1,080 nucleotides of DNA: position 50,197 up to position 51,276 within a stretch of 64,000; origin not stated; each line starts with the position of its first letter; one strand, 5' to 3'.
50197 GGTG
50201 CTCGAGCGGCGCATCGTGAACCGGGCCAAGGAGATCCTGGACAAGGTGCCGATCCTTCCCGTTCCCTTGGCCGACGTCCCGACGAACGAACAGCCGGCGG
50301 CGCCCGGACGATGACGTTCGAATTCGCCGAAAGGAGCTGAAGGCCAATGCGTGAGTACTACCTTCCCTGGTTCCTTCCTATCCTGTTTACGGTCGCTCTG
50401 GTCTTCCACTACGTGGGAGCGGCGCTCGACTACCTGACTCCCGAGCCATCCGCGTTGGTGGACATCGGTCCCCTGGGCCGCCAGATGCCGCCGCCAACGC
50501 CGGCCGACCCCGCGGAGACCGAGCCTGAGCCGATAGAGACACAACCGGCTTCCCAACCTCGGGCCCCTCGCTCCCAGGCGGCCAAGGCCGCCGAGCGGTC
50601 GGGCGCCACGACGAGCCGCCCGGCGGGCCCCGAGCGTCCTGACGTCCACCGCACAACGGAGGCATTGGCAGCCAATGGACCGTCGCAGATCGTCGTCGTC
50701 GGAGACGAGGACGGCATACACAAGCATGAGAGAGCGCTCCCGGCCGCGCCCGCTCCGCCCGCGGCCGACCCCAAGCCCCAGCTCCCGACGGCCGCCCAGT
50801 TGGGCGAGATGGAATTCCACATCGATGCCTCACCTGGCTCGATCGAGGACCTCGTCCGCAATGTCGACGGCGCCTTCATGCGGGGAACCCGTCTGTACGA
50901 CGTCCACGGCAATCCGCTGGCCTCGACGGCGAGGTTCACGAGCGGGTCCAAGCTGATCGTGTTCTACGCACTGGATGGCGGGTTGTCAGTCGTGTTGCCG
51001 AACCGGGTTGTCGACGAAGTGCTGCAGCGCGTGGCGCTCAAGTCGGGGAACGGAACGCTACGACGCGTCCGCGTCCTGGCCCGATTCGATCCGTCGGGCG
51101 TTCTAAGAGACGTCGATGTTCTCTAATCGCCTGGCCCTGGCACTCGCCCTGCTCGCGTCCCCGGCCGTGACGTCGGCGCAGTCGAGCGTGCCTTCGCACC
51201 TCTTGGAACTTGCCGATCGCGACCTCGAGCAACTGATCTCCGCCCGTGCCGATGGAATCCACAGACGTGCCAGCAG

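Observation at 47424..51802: Seven-gene overlapping operon predicted to build an envelope-spanning, possibly PMF-driven complex on a mobile island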

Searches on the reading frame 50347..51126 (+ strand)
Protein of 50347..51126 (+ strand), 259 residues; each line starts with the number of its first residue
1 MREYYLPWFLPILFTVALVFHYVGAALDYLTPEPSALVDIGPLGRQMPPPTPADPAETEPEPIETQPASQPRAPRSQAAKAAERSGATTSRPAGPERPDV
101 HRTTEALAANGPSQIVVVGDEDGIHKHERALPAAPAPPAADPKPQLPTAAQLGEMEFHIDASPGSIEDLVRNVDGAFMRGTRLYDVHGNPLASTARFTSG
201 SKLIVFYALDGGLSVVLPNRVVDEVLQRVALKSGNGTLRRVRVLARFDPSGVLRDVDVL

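Call 4: search_protein_families(library=pfam, proteins=[window:50347-51126:+], max_evalue=1)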
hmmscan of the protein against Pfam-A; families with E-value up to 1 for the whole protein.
window:50347-51126:+ (259 aa): 0 families

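Call 5: search_protein_families(library=ncbifam, proteins=[window:50347-51126:+], max_evalue=1)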
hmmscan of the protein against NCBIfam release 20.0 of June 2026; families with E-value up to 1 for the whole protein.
window:50347-51126:+ (259 aa): 0 families

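Call 6: search_protein_families(library=padloc, proteins=[window:50347-51126:+], max_evalue=1)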
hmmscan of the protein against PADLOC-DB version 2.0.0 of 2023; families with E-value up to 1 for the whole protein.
window:50347-51126:+ (259 aa): 0 families

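Call 28: find_homologous_proteins(query=A2, max_evalue=0.01)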
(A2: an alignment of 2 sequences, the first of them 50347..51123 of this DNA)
Query A2 (2 sequences) (259 aa, profile of the alignment): 2 proteins with E <= 0.01 among 8000 candidates.
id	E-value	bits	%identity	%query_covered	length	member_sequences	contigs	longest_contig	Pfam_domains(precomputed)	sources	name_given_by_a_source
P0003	4.4e-150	516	100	100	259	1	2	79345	-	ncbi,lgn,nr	ncbi:MAG: hypothetical protein HY657_09485 [Acidobacteria bacterium]|nr:hypothetical protein [Acidob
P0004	2.3e-141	488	49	97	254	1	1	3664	-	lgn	-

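Call 56: find_homologous_proteins(query=A6, max_evalue=0.01)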
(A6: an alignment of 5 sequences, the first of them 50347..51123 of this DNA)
Query A6 (5 sequences) (259 aa, profile of the alignment): 2 proteins with E <= 0.01 among 8000 candidates.
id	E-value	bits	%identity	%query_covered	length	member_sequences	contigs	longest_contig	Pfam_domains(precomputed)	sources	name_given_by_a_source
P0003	8.2e-114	398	100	100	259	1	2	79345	-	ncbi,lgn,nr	ncbi:MAG: hypothetical protein HY657_09485 [Acidobacteria bacterium]|nr:hypothetical protein [Acidob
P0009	1.6e-93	331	39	52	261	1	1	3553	-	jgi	jgi:hypothetical protein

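Call 66: predict_structure(alignment_id=A7)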
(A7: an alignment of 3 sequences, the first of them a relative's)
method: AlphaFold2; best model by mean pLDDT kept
length: 259 residues; sequences in the alignment: 3
mean_pLDDT: 67.1   pTM: 0.44
mean pLDDT of the five models: 67.1, 49.2, 46.0, 40.8, 38.1
residues with pLDDT >= 90: 59; 70-90: 66; 50-70: 49; < 50: 85
segments of 3 or more residues with pLDDT < 50: 31-48, 50-59, 61-114
pLDDT, mean of each block of 10 residues (from residue 1): 63 82 64 42 43 41 43 44 38 40 39 52 54 61 72 87 90 93 91 84 88 89 90 71 91 91
secondary structure, 60 per line:
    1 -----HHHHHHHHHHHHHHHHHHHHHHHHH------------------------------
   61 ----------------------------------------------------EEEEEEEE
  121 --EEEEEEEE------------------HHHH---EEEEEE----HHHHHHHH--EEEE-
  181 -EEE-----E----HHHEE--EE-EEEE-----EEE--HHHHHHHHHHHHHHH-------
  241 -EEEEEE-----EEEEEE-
elements in order: H6-30 E113-120 E123-130 H149-152 E156-161 H166-173 E176-179 E182-184 E205-208 E214-216 H219-233 E242-247 E253-258

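Call 86: find_related_loci(query=A6, collection=viral_contigs, flank=8000)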
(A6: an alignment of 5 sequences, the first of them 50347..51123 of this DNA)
Query A6 (259 aa) in viral_contigs; peptide patterns used: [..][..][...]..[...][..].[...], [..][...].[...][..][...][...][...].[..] (x = any residue, [..] = any of these).
167 stretches matched a pattern, but none encodes a relative of the query by tblastn (E <= 1e-3).

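Call 91: search_protein_families(library=phrogs, proteins=[window:50347-51126:+], max_evalue=0.1)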
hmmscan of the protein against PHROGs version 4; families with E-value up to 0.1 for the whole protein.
window:50347-51126:+ (259 aa): 0 families

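Call 97: search_solved_structures(query=A6, max_evalue=10, show_alignments=0)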
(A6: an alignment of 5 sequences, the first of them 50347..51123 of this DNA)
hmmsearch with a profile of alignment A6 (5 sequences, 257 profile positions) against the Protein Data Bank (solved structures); distinct sequences matched with E-value up to 10: 1.
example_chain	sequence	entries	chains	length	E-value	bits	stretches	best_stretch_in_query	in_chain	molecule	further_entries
9wqv_a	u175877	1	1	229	0.48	13.5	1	28-101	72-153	NADH:ubiquinone oxidoreductase 41 kd complex i subunit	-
